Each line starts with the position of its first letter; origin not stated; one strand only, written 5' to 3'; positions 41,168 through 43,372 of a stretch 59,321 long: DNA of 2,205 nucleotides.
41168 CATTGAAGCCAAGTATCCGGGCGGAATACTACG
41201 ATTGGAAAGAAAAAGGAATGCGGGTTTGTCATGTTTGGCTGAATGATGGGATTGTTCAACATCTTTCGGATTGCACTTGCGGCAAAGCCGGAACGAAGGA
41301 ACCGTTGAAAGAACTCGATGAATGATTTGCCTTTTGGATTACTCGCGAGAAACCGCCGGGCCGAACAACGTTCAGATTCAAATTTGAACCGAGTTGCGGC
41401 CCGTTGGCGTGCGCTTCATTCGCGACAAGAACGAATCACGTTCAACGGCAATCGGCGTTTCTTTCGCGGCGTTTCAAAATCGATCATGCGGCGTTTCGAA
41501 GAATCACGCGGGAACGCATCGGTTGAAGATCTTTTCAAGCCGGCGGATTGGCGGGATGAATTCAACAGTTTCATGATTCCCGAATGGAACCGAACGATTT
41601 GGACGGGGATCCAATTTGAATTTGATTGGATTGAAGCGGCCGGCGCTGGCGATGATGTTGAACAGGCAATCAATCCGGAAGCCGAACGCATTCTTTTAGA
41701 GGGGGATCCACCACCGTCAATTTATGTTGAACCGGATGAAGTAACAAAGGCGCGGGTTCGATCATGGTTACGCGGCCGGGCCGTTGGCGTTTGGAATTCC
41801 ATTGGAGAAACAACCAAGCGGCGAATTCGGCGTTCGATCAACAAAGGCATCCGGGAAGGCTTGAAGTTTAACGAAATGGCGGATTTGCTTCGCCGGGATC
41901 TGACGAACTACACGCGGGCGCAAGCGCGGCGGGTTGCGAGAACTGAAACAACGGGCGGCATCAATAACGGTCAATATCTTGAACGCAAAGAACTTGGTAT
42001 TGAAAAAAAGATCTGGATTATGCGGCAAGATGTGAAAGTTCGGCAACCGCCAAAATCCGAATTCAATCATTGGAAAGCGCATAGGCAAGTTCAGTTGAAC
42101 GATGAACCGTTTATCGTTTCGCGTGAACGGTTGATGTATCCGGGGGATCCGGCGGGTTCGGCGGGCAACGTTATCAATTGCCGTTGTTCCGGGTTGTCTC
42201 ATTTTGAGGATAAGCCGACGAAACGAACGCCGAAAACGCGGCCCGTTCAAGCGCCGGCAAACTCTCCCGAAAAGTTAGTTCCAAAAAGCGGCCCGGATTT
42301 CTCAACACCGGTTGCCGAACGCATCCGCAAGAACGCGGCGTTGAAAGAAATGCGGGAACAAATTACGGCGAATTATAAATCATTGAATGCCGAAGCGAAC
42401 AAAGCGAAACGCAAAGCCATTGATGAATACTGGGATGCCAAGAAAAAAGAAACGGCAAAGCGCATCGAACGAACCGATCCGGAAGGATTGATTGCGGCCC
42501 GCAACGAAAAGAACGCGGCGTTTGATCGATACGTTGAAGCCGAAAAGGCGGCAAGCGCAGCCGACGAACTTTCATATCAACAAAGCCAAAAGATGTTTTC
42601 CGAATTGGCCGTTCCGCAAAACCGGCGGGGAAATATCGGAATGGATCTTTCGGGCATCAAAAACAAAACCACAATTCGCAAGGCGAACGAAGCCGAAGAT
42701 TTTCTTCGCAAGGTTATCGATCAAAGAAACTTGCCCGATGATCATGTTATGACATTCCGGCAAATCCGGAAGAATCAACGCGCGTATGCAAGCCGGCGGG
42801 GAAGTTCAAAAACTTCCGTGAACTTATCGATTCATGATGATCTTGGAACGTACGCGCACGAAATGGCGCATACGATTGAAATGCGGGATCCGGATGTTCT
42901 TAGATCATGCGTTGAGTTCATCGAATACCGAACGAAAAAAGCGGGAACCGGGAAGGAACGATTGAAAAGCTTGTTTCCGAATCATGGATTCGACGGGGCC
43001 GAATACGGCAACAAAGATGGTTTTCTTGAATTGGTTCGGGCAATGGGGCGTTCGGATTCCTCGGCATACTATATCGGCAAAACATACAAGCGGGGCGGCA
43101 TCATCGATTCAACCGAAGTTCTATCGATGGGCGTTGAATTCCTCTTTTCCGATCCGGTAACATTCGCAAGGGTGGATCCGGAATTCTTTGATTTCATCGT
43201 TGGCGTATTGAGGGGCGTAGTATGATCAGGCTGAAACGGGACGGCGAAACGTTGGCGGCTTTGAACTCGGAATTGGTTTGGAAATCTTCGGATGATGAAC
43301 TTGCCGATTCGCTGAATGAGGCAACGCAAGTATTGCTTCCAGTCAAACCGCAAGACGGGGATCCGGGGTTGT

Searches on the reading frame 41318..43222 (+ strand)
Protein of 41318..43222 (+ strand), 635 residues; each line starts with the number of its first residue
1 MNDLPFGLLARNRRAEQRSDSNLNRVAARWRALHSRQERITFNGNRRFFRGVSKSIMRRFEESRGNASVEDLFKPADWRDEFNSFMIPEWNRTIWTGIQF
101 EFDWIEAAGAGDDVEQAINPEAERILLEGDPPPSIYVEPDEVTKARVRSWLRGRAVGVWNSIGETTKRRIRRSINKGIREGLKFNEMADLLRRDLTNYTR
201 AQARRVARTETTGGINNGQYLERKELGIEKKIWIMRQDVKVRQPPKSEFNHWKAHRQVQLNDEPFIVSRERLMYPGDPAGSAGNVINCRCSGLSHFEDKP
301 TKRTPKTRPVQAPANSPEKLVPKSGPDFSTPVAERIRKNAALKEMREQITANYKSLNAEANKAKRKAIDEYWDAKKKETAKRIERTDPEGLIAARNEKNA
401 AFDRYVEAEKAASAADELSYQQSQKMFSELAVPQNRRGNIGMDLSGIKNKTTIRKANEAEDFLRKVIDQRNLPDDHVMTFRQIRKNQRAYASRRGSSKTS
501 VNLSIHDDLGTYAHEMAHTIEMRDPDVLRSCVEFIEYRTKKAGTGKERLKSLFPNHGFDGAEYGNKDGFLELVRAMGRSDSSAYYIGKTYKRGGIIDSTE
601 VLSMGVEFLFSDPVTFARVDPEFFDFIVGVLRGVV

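Call 9: search_protein_families(library=phrogs, proteins=[window:41318-43222:+], max_evalue=0.00001)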
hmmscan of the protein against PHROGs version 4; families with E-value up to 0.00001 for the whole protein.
window:41318-43222:+ (635 aa): 13 families
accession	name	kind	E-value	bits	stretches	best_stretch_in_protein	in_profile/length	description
phrog_2468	-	head and packaging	8.1e-34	118.5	1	142-301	124-278/303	head morphogenesis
phrog_859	-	head and packaging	8.2e-19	68.6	1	167-422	165-360/807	portal protein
phrog_2662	-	head and packaging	4e-18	66.4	1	45-291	496-704/717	portal protein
phrog_3517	-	head and packaging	8.8e-17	62.4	1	197-307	229-340/371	head morphogenesis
phrog_33618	-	unknown function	2.2e-14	54.4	1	341-632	119-384/386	-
phrog_115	-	head and packaging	3e-12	47.5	1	159-566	200-550/665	minor head protein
phrog_595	-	head and packaging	2.5e-11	44.6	1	158-415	178-375/513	head maturation protease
phrog_19443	-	head and packaging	3.9e-11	43.1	1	167-611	169-541/579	minor head protein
phrog_6577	-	unknown function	3.9e-09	36.4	1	160-371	109-298/1066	-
phrog_4529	-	head and packaging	1.3e-07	32.3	1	168-316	171-308/533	minor head protein and DNA pilot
phrog_324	-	head and packaging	4.6e-07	30.2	1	156-299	192-321/624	head morphogenesis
phrog_21406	-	unknown function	8.7e-07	27.8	1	230-291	293-348/1668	-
phrog_15127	-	head and packaging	2.1e-06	27.5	1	159-289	122-245/602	head protein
